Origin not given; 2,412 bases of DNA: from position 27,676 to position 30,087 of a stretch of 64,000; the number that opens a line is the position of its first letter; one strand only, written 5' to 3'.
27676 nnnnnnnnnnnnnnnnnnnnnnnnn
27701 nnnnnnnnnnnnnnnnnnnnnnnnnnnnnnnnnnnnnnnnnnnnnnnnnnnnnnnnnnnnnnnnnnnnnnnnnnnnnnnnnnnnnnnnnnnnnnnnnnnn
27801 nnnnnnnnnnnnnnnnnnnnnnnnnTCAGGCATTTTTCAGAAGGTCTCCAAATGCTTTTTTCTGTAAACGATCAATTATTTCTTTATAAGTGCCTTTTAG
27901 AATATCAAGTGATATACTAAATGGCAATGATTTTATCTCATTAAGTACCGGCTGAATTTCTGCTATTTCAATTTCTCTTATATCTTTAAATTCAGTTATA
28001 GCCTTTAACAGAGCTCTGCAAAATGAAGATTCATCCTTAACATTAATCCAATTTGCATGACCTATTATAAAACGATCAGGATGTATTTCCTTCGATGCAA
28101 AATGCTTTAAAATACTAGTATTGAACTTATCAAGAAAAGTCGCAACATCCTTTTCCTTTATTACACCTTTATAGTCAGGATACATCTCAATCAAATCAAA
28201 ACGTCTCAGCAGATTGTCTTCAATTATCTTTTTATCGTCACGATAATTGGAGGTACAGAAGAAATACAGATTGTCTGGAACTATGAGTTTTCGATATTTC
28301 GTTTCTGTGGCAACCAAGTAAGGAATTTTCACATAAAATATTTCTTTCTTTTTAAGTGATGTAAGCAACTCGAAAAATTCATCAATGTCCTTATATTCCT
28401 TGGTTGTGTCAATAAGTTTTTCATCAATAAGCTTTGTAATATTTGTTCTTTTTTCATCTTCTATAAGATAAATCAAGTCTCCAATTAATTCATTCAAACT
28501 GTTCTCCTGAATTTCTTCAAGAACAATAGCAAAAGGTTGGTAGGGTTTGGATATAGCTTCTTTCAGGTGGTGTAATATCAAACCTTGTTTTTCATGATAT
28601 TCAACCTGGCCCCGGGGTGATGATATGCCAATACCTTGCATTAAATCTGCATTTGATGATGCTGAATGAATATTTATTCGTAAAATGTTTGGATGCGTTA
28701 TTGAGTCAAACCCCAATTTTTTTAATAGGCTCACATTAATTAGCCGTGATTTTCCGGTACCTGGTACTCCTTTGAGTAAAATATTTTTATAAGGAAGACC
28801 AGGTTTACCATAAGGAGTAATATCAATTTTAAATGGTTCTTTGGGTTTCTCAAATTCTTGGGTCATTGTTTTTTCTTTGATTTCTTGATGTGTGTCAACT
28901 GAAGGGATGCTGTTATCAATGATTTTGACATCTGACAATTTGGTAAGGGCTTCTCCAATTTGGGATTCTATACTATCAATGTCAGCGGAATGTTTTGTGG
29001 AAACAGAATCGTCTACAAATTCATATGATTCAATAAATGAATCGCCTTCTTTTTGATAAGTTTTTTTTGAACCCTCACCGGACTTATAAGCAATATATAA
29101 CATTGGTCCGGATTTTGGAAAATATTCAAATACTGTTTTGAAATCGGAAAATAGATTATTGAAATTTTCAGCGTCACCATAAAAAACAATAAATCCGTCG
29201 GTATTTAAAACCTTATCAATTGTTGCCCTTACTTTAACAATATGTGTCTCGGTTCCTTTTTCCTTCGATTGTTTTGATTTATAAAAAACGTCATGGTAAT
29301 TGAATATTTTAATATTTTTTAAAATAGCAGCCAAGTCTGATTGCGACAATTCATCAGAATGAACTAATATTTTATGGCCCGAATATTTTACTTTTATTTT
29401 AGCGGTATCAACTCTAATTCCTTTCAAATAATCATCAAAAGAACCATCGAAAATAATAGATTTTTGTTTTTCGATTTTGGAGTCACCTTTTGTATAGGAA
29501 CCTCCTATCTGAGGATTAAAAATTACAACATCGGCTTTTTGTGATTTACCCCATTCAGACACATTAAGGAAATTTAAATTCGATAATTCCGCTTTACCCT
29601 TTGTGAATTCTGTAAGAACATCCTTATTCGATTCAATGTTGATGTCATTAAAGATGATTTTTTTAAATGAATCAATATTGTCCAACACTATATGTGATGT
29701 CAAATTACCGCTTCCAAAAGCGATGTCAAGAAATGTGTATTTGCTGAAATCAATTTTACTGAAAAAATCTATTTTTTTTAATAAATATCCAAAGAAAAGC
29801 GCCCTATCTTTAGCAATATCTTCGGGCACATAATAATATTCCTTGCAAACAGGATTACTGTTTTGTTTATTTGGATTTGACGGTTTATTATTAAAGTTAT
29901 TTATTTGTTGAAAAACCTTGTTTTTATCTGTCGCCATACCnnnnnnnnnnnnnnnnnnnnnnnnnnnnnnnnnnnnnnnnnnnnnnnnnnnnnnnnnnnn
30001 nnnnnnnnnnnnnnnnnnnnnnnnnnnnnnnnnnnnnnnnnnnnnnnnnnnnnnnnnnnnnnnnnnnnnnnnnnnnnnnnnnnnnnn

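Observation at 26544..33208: Type I M+S module coupled to a McrB-like/McrC-like pair in place of HsdR: candidate chimeric restriction system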

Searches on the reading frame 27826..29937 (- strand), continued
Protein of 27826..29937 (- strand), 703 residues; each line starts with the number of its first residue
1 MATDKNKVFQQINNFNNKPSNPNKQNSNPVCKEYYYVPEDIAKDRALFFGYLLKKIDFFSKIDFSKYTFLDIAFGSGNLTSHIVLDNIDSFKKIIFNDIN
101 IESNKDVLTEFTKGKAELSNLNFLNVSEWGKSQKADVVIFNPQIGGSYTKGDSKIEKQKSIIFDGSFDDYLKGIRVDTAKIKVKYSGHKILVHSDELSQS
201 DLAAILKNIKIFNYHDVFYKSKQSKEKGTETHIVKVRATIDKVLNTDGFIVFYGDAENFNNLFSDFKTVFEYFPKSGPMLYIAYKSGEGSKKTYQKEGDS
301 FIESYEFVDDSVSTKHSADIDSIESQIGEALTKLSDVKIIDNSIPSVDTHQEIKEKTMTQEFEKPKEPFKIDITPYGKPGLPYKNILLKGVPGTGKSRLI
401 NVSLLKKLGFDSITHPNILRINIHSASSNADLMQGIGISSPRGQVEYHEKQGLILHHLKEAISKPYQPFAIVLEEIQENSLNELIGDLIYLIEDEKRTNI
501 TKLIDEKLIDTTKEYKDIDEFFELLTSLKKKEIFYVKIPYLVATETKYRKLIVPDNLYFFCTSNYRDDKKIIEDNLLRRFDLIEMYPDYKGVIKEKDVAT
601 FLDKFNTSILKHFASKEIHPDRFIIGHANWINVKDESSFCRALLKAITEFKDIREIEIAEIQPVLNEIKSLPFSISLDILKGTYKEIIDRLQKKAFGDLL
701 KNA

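Call 66: search_protein_families(library=pfam, proteins=[L034:2835-4205:+, L020:7953-9041:+], max_evalue=0.01)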
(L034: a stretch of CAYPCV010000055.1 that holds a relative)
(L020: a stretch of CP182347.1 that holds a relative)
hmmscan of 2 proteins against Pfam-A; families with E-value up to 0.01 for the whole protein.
L034:2835-4205:+ (456 aa): 12 families
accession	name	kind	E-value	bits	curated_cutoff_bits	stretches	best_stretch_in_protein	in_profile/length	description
PF13749.12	HATPase_c_4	-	3.6e-17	62.6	26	1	283-359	3-80/89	Putative ATP-dependent DNA helicase recG C-terminal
PF04326.19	SLFN_AlbA_2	-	1.2e-16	61.8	25.3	1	8-113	1-117/118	Schlafen, AlbA_2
PF13412.12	HTH_24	-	1.7e-11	43.9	21.9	1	394-439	3-48/48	Winged helix-turn-helix DNA-binding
PF08279.18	HTH_11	-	1.1e-07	32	25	1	398-437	4-44/55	HTH domain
PF12802.13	MarR_2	-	1.2e-05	25.8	27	1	399-446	10-58/61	MarR family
PF08220.18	HTH_DeoR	-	0.00018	21.6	21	1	398-441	4-47/57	DeoR-like helix-turn-helix domain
PF25212.1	HVO_A0114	-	0.00084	19.5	27.6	1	385-441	13-69/84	HVO_A0114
PF01022.26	HTH_5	-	0.00094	19.4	22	1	394-439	2-46/47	Bacterial regulatory protein, arsR family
PF13601.12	HTH_34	-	0.00097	19.7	27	1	396-444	2-50/80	Winged helix DNA-binding domain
PF25213.1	HVO_A0261_N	-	0.0019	18.5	35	1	395-443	12-59/86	HVO_A0261 N-terminal domain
PF13463.12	HTH_27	-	0.0038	17.9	22.2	1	399-446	8-56/68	Winged helix DNA-binding domain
PF10557.15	Cullin_Nedd8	-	0.0071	16.8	36.9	0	411-441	30-60/63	Cullin protein neddylation domain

L020:7953-9041:+ (362 aa): 1 family
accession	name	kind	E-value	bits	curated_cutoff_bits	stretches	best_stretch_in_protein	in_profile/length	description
PF00145.23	DNA_methylase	-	3.9e-102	342.4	22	1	51-356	1-324/324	C-5 cytosine-specific DNA methylase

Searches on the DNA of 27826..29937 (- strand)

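Call 87: search_dna_similar(query=L011:7159-11100:+, collection=ecoli_genomes, mode=distant, max_evalue=0.000001, max_rows=10)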
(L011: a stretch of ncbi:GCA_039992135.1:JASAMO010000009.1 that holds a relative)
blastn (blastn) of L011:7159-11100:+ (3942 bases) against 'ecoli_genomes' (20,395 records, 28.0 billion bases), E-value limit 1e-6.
No match.

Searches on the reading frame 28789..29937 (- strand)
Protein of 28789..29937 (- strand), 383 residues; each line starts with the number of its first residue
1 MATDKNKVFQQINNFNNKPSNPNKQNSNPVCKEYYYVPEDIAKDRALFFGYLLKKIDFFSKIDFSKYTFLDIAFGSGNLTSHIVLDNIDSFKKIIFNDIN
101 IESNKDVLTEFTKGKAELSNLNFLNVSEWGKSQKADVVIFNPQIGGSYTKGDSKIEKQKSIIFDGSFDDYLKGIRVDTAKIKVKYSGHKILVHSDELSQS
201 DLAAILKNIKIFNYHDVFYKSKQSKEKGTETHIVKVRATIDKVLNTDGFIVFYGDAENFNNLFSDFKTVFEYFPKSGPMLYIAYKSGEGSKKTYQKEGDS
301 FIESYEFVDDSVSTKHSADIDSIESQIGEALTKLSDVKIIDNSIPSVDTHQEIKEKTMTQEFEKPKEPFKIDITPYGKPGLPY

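Call 29: search_protein_families(library=pfam, proteins=[window:28789-29937:-], max_evalue=10)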
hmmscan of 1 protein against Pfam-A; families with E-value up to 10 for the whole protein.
seq(383 aa): 1 family
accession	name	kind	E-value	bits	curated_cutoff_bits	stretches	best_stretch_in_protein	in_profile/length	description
PF16068.10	DUF4810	-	0.055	14.4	34.7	0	279-309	53-83/85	Domain of unknown function (DUF4810)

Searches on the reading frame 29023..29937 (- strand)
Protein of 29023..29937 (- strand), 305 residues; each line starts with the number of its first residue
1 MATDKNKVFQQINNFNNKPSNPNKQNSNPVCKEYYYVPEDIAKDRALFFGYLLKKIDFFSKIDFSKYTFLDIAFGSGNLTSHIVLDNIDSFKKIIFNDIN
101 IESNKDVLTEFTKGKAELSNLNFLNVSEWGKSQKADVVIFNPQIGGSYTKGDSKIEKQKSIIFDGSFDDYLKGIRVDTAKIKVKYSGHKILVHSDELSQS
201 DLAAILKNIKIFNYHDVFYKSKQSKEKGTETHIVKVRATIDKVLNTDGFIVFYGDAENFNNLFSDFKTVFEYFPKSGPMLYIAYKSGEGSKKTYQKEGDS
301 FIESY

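Call 61: search_solved_structures(query=A4, max_evalue=10, show_alignments=2)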
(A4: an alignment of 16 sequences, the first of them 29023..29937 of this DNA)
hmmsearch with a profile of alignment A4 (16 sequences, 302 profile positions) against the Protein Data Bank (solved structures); distinct sequences matched with E-value up to 10: 5.
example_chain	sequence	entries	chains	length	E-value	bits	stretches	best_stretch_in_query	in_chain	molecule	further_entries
7wm6_A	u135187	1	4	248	0.0071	19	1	93-212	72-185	Methyltransferase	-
7wm5_A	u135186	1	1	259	0.022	17.4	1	93-212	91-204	Methyltransferase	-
7t2s_A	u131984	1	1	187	0.16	14.6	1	226-267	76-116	3'-5' exonuclease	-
8x8i_A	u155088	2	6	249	0.25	13.9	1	61-101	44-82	Malonyl-[acyl-carrier protein] O-methyltransferase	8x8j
1b3c_A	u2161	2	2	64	4.9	9.7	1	274-300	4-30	PROTEIN (NEUROTOXIN CSE-I)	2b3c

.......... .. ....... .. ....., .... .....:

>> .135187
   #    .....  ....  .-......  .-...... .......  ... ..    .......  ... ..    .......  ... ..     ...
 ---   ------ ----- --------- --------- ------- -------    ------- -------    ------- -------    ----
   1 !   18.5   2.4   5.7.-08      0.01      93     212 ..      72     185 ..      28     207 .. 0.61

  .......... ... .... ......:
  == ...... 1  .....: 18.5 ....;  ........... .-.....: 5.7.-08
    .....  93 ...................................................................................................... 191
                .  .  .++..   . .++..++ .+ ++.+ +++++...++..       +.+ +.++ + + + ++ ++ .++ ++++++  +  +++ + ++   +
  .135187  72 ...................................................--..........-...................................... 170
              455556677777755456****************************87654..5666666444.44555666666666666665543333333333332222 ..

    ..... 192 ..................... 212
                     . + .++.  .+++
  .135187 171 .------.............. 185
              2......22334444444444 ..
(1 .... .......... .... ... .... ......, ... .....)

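Call 71: find_homologous_proteins(query=A4, max_evalue=0.001)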
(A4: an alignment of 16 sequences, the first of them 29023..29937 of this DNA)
Query A4 (16 sequences) (305 aa, profile of the alignment): 21 proteins with E <= 0.001 among 5033 candidates.
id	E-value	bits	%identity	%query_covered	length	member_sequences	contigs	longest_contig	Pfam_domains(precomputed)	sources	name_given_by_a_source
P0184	1.7e-103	364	38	89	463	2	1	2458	-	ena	-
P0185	1.9e-103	364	37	97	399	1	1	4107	-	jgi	jgi:hypothetical protein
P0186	6.2e-95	336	45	95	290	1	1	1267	-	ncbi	ncbi:MAG: hypothetical protein ACPG5P_07080, partial [Saprospiraceae bacterium]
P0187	2.6e-92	328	44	99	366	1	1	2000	-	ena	-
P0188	1.0e-85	306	40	93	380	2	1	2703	-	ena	-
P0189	3.8e-79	284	36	92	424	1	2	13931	-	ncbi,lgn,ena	-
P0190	8.3e-78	280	37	96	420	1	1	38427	-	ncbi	ncbi:MAG: hypothetical protein ACYCSW_08760 [bacterium]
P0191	2.5e-77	278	38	98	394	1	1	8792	-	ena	-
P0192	8.9e-76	273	35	98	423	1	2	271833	-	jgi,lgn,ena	-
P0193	1.1e-75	273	38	92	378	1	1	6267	-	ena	-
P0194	2.1e-71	259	38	51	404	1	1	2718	PF13401.13,PF07728.21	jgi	-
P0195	2.3e-71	259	37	98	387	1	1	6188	-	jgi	jgi:hypothetical protein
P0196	4.9e-70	254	35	98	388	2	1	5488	-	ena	-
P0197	1.1e-69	253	35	51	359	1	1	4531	-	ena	-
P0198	1.1e-68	250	35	51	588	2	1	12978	PF13401.13,PF07728.21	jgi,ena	-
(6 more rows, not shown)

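Call 72: find_encoding_contigs(protein=P0192, flank=9000, max_places=1)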
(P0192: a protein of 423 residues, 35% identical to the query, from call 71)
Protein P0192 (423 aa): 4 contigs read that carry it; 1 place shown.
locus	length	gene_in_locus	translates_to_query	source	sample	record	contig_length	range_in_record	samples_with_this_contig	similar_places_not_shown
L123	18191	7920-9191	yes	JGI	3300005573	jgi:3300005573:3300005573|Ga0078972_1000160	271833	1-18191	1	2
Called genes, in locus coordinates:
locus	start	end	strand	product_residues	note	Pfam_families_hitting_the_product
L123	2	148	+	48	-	?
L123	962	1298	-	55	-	-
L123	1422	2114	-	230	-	PF12844:HTH_19 (weak), PF01381:HTH_3, PF00717:Peptidase_S24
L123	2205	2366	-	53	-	-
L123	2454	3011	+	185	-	PF13207:AAA_17, PF13238:AAA_18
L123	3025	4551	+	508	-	-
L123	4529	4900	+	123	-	-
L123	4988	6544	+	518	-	PF02384:N6_Mtase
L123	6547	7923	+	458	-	PF01420:Methylase_S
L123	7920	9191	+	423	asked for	-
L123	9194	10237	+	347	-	-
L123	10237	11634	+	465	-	-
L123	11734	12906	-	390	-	PF06527:TniQ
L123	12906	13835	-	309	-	PF05621:TniB, PF13401:AAA_22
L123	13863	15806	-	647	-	PF13551:HTH_29 (weak), PF09299:Mu-transpos_C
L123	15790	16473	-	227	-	PF08722:Tn7_TnsA-like_N, PF08721:Tn7_Tnp_TnsA_C (weak)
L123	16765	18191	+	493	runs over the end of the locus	PF02878:PGM_PMM_I, PF02879:PGM_PMM_II, PF02880:PGM_PMM_III, PF00408:PGM_PMM_IV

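Call 73: find_encoding_contigs(protein=P0190, flank=9000, max_places=1)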
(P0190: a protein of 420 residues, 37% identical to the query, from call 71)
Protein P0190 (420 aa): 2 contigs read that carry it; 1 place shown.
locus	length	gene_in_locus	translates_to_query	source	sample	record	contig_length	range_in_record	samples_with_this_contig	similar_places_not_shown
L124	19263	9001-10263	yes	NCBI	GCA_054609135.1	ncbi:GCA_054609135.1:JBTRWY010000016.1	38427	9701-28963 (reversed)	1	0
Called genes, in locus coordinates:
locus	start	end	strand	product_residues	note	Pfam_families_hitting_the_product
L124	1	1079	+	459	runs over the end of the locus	PF00899:ThiF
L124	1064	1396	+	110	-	PF20137:BubE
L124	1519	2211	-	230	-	PF12844:HTH_19 (weak), PF01381:HTH_3, PF00717:Peptidase_S24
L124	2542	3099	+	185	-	PF13207:AAA_17, PF13238:AAA_18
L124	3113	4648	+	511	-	-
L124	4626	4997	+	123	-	PF04266:ASCH (weak)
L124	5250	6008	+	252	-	PF05066:HARE-HTH, PF11645:PDDEXK_5 (weak)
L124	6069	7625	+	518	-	PF02384:N6_Mtase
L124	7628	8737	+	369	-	PF01420:Methylase_S (weak)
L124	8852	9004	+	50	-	-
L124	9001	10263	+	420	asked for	-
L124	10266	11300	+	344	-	-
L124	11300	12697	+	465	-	-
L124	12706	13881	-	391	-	PF06527:TniQ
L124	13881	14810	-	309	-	PF05621:TniB, PF13401:AAA_22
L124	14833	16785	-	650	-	PF09299:Mu-transpos_C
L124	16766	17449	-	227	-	PF08722:Tn7_TnsA-like_N, PF08721:Tn7_Tnp_TnsA_C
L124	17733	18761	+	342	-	PF00589:Phage_integrase, PF22823:MrpR_C_cat (weak)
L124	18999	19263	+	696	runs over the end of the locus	PF02086:MethyltransfD12, PF03602:Cons_hypoth95 (faint), PF02086:MethyltransfD12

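Call 80: search_protein_representatives(protein=window:29023-29937:-)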
Query: 305 residues. Proteins with E-value up to 0.001 (for the whole library): 57; up to 1e-10: 49; up to 1e-30: 25. The best 57 are listed.
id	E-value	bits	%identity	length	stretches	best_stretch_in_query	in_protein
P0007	5.3e-75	269.0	47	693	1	2-297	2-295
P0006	2.6e-68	247.0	49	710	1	4-303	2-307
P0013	4.7e-63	229.8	43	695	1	5-303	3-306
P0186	6.0e-63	229.4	45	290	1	4-292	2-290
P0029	9.3e-56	205.8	43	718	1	4-299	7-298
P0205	2.0e-53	198.2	44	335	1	4-302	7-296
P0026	2.2e-53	198.0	40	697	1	4-299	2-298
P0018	5.1e-51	190.3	37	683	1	5-292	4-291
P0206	6.4e-49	183.4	39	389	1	9-302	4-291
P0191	6.5e-47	176.8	39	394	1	4-300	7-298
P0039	9.5e-47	176.3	42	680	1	4-302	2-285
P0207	4.5e-46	174.1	39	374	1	3-302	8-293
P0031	2.9e-42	161.6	39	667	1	5-301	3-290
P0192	1.3e-41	159.4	37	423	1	4-296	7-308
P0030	1.3e-41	159.4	41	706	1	4-286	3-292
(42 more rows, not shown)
